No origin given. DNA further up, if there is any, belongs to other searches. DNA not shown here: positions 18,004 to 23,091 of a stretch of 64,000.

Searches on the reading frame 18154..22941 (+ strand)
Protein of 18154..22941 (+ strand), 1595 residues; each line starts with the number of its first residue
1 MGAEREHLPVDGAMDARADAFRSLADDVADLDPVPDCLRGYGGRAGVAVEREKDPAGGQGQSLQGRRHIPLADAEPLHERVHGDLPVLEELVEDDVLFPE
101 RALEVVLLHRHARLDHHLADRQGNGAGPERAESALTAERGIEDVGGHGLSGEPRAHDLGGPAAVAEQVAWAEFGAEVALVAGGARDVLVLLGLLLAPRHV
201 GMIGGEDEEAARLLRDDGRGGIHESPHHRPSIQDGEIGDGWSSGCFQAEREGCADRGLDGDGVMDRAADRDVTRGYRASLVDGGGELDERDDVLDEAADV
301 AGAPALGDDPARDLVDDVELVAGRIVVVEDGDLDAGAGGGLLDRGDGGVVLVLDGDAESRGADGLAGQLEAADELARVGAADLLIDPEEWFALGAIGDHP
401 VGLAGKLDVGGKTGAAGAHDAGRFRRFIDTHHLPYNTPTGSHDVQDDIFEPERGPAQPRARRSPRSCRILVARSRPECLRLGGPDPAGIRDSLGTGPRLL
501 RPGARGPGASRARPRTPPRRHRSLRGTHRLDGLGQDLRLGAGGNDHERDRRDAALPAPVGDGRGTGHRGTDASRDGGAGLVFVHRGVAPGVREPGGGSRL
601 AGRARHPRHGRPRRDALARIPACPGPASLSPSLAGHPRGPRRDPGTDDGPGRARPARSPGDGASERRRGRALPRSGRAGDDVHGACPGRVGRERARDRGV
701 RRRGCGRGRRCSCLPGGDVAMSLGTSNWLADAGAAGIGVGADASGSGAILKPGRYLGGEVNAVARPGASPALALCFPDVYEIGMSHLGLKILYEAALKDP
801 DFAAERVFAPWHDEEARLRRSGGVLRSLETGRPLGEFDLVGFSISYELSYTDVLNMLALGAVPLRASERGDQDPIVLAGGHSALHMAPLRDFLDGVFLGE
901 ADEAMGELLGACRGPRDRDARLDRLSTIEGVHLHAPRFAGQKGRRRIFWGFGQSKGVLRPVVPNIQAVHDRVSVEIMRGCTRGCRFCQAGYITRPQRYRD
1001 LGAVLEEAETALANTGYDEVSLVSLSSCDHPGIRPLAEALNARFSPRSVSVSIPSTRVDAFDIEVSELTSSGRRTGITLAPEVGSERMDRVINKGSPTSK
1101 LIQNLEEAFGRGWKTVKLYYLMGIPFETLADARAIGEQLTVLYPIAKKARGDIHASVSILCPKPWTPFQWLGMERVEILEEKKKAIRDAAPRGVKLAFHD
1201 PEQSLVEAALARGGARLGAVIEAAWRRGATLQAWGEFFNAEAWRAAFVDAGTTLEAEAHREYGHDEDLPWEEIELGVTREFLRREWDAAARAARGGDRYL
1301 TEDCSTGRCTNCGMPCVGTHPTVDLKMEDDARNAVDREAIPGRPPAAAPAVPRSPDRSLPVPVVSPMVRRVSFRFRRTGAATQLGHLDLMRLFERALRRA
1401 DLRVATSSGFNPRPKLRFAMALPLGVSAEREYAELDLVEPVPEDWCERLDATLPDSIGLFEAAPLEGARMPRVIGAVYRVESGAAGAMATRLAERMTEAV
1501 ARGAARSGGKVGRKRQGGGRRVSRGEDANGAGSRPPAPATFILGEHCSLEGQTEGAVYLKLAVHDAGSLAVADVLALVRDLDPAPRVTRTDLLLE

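Call 8: search_protein_families(library=pfam, proteins=[window:18154-22941:+], max_evalue=0.001)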
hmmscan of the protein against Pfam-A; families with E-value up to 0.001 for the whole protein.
window:18154-22941:+ (1595 aa): 3 families
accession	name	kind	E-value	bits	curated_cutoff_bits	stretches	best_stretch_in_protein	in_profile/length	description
PF19864.5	Radical_SAM_N2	-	4.2e-42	143.6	29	1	788-932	1-149/151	Radical SAM proteins, N-terminal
PF10105.14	DUF2344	-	2.6e-30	106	23.8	1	1370-1495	1-117/176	Uncharacterized protein conserved in bacteria (DUF2344)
PF04055.27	Radical_SAM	-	2.1e-16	61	29.5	1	974-1135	1-162/166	Radical SAM superfamily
